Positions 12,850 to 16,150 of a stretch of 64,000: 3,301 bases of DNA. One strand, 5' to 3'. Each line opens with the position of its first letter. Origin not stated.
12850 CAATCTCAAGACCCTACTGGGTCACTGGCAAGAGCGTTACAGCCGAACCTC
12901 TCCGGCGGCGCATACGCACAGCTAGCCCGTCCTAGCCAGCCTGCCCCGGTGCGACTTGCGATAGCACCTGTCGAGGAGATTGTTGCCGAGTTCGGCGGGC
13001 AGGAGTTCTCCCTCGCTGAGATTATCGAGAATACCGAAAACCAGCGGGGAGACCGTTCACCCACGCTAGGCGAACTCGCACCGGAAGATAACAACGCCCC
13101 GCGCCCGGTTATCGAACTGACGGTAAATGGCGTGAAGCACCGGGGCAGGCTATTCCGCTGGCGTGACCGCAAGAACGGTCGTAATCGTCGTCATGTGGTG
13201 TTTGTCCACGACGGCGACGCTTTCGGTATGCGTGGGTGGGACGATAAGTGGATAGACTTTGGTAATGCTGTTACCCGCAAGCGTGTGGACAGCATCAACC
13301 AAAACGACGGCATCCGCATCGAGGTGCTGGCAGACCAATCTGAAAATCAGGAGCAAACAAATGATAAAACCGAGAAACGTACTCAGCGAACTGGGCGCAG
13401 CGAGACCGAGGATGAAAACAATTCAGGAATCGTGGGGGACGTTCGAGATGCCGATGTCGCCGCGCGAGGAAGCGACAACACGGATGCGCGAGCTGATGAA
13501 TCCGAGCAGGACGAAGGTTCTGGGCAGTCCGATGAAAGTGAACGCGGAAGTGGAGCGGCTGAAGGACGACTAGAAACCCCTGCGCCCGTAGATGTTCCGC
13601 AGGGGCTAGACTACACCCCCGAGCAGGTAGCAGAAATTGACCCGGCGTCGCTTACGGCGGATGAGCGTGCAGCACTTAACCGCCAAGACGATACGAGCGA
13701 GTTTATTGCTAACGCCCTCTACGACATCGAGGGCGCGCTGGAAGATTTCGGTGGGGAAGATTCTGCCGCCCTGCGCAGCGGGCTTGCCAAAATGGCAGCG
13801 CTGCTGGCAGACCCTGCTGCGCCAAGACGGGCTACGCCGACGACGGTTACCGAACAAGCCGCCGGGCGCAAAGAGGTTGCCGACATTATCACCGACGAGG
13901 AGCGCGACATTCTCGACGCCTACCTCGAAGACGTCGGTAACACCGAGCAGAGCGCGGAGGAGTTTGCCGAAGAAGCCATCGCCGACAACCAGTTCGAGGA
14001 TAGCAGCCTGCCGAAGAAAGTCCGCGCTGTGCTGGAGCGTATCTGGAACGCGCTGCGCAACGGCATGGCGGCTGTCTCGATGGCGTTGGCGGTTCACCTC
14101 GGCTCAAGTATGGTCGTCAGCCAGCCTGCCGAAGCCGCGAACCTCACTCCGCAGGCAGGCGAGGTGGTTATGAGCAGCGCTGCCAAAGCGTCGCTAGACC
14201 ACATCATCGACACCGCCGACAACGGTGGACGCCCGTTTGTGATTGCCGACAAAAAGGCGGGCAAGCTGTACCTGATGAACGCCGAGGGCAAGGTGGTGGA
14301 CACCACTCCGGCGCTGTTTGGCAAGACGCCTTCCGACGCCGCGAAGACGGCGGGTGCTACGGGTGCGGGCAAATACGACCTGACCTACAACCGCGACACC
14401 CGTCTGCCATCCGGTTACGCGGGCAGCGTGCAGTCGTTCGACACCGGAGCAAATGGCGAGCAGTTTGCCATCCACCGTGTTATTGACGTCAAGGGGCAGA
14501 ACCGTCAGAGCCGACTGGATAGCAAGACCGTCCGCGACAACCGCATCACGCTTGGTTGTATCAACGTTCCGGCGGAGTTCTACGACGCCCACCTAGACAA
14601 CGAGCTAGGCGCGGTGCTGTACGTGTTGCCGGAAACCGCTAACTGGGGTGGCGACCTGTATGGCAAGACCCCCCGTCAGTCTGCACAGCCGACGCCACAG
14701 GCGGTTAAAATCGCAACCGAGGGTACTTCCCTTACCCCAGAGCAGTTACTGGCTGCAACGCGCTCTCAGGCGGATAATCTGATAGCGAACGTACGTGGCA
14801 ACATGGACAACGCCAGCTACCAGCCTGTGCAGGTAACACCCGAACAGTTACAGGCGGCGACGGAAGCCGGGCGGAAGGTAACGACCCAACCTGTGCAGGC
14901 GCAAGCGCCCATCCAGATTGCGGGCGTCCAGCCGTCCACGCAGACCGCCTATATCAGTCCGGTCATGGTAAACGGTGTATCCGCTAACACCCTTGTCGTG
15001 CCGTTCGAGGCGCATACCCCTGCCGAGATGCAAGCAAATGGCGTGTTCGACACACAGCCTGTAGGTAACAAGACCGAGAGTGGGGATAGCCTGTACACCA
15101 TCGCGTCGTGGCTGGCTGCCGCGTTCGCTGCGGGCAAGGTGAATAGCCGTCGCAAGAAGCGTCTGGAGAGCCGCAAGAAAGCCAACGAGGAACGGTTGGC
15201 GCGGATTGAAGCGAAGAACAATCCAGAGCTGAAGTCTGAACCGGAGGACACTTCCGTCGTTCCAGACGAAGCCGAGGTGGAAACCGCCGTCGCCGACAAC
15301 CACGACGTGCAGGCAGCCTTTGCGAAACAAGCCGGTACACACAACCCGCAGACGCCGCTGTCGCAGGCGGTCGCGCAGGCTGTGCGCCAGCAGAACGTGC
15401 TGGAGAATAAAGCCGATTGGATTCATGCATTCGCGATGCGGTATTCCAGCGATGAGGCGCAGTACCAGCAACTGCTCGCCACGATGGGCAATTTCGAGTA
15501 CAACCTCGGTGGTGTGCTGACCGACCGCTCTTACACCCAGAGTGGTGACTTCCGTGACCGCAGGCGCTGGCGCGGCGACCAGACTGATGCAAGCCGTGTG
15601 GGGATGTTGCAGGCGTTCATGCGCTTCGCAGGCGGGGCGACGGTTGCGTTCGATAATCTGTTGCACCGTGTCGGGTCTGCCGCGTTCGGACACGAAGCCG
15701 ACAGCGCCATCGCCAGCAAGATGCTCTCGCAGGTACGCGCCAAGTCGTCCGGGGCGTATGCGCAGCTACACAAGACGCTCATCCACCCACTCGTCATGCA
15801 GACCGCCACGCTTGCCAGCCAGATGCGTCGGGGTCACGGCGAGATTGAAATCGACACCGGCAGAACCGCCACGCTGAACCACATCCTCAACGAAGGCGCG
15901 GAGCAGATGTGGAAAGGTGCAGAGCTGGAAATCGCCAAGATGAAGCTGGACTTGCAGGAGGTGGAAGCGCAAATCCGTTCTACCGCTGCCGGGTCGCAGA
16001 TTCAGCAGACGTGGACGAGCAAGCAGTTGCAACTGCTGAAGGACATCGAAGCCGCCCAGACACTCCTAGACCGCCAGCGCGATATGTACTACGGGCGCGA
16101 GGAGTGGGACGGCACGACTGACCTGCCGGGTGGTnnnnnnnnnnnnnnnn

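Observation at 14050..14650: L,D-transpeptidase-like (YkuD-fold) segment preceded by a hydrophobic segment inside the giant virion protein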

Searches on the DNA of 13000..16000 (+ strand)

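Call 8: search_dna_similar(query=window:13000-16000:+, collection=phages, mode=near, max_rows=20)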
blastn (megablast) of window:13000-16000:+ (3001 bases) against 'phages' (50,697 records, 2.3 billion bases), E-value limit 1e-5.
No match.
